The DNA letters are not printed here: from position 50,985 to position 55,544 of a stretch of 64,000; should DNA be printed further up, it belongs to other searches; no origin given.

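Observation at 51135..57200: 6-kb gene for a Sec-exported protein built from about 65 tandem Trp-Cys-His mini-repeats: no characterised family recognised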

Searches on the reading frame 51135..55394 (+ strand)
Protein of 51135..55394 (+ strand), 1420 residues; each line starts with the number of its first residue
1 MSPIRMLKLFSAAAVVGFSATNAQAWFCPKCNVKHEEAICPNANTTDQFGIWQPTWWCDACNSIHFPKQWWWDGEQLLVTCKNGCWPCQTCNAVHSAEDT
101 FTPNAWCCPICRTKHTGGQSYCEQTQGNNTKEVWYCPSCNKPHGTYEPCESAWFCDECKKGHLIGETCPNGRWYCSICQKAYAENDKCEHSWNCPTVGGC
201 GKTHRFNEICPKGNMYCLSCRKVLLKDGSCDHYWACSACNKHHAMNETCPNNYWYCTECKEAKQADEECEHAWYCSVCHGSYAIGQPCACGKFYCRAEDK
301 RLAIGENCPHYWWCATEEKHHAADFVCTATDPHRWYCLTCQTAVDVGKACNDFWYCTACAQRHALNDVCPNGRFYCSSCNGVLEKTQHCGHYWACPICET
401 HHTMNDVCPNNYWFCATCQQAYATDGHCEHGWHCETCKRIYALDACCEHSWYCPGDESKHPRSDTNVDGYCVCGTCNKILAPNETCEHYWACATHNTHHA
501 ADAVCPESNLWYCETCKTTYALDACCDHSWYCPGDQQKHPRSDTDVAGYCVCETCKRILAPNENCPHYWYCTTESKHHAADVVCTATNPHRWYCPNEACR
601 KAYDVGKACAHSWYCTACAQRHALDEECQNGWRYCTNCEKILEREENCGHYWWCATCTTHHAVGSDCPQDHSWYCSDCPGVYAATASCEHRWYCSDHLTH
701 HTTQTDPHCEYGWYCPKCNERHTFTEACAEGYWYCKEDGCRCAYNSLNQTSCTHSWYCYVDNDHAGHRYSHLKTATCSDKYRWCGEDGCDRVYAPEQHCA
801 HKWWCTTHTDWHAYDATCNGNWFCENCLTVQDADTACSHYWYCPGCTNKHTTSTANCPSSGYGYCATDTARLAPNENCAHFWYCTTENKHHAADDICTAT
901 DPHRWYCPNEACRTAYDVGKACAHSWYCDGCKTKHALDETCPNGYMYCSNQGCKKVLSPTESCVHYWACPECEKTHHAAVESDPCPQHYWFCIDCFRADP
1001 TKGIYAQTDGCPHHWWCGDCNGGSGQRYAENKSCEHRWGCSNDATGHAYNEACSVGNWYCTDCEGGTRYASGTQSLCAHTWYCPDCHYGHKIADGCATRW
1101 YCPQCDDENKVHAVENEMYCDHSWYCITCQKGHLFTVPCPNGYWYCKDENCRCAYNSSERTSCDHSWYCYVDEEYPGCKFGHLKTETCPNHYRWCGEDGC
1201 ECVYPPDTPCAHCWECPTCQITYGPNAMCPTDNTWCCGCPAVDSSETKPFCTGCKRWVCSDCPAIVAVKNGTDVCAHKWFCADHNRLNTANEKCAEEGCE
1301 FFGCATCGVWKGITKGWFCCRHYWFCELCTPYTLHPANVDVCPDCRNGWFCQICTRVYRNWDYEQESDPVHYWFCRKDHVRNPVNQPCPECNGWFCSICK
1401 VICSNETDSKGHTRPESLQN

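Call 9: find_homologous_proteins(query=window:51135-55394:+, max_evalue=0.001)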
Query window:51135-55394:+ (1420 aa): 5 proteins with E <= 0.001 among 878 candidates.
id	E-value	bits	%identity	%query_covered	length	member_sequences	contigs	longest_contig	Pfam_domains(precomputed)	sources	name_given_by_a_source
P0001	0.0e+0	1254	91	39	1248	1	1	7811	-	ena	-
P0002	2.8e-292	991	44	50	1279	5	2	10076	-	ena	-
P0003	8.8e-275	933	53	40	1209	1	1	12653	-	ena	-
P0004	1.4e-215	737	46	39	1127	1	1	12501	-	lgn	-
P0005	9.9e-150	519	43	39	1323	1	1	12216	-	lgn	-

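Call 10: search_solved_structures(query=window:51135-55394:+, max_evalue=10, show_alignments=2)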
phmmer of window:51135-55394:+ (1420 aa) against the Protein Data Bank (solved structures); distinct sequences matched with E-value up to 10: 1.
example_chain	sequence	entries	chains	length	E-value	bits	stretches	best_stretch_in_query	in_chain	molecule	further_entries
2xr7_A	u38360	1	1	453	0.23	12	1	1255-1306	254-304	MALONYLTRANSFERASE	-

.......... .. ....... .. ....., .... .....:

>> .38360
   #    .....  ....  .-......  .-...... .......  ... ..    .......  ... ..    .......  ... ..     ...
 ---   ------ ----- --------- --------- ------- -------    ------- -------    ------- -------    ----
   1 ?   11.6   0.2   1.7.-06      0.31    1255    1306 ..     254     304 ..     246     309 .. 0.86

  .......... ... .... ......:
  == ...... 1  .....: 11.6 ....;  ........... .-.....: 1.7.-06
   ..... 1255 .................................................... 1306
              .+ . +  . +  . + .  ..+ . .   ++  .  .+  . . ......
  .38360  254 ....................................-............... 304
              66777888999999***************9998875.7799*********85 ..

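Call 14: find_encoding_contigs(protein=P0002, flank=10000, max_places=4)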
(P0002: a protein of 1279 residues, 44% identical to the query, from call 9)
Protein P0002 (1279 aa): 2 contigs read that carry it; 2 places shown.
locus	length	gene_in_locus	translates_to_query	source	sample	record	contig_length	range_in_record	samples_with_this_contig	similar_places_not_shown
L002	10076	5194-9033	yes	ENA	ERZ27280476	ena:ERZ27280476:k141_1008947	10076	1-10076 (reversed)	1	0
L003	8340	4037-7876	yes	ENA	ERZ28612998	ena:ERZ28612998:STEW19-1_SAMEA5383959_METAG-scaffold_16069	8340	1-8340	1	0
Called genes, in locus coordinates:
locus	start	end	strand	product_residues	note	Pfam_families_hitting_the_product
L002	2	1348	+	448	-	?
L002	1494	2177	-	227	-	PF08713:DNA_alkylation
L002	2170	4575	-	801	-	PF04932:Wzy_C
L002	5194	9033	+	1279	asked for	-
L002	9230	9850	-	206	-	-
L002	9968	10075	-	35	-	?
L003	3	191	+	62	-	?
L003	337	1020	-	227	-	PF08713:DNA_alkylation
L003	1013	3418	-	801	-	PF04932:Wzy_C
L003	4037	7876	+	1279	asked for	-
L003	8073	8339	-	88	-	?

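Call 43: find_encoding_contigs(protein=P0003, flank=10000, max_places=3)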
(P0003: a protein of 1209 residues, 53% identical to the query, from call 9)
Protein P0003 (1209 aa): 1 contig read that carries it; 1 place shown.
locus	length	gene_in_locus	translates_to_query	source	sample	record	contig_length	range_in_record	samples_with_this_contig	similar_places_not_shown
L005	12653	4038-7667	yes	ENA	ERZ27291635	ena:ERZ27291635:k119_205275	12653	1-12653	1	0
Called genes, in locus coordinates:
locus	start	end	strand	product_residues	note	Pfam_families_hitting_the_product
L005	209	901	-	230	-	PF08713:DNA_alkylation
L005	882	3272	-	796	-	PF04932:Wzy_C, PF00515:TPR_1 (faint), PF07719:TPR_2 (faint)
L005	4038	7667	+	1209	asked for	-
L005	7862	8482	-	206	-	-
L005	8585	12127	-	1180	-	PF02811:PHP, PF07733:DNA_pol3_alpha, PF17657:DNA_pol3_finger, PF14579:HHH_6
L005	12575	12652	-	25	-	?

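Call 44: find_encoding_contigs(protein=P0005, flank=10000, max_places=3)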
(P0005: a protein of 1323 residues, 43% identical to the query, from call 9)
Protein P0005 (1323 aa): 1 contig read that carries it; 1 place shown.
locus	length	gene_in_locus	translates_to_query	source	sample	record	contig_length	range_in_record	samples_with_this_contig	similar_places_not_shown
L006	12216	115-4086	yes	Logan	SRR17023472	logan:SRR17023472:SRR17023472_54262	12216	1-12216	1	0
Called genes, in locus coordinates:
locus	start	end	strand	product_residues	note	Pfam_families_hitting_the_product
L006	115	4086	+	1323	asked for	-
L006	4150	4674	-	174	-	-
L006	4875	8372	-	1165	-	PF02811:PHP, PF07733:DNA_pol3_alpha, PF17657:DNA_pol3_finger, PF14579:HHH_6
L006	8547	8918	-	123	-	PF01648:ACPS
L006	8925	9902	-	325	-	-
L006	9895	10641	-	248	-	PF00535:Glycos_transf_2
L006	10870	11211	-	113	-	PF01740:STAS, PF13466:STAS_2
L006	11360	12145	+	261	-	PF04390:LptE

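Call 68: find_encoding_contigs(protein=P0001, flank=10000, max_places=2)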
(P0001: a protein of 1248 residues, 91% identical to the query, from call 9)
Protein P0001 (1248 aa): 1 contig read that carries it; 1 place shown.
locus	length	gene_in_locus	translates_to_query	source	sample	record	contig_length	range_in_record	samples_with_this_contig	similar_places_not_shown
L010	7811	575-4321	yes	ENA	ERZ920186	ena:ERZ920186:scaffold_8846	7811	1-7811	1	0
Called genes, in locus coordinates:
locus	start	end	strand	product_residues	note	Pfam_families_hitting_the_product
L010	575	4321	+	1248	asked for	-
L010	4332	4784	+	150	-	-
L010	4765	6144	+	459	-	-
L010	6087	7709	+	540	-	-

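Call 74: search_protein_families(library=phrogs, proteins=[L010:4332-4784:+, L010:4765-6144:+, L010:6087-7709:+], max_evalue=0.001)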
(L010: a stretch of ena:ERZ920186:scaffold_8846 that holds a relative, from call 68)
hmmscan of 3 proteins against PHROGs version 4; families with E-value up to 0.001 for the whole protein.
L010:4332-4784:+ (150 aa): 2 families
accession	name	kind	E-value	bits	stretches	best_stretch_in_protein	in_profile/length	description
phrog_6305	-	tail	3.5e-29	103.1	1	1-142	2-148/314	tail protein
phrog_14220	-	unknown function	3.6e-07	30.6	1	4-137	187-322/401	-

L010:4765-6144:+ (459 aa): 5 families
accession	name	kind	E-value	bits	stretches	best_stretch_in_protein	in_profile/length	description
phrog_38044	-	unknown function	7.9e-46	156.8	1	13-258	12-249/3576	-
phrog_17422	-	unknown function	5.3e-30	105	1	3-253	2-227/961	-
phrog_19846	-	unknown function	2.4e-27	96.1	1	16-236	20-235/1272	-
phrog_26019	-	unknown function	9.4e-26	90.7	1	3-235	8-231/1347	-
phrog_22546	-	unknown function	1e-20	74.1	1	2-232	2-222/1386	-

L010:6087-7709:+ (540 aa): 5 families
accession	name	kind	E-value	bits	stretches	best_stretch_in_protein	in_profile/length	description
phrog_17422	-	unknown function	3.3e-42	145.4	1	5-345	255-608/961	-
phrog_26019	-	unknown function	2e-30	106.2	1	3-250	272-500/1347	-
phrog_38044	-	unknown function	5.9e-30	104.1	1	5-524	520-1061/3576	-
phrog_22546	-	unknown function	1.6e-20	73.4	1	5-327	256-569/1386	-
phrog_19846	-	unknown function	3.3e-20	72.4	1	3-253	266-499/1272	-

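Call 80: find_related_loci(query=P0001, collection=viral_contigs, flank=10000)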
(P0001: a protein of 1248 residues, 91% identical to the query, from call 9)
Query P0001 (1248 aa) in viral_contigs; peptide patterns used: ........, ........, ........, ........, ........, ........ (x = any residue, [..] = any of these).
9 stretches matched a pattern; 2 encode a relative of the query (tblastn E <= 1e-3); 2 distinct loci.
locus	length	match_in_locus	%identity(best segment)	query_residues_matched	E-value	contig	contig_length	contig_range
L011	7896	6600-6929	98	1139-1248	2e-60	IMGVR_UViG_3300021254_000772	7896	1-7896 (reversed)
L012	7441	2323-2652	97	1139-1248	6e-60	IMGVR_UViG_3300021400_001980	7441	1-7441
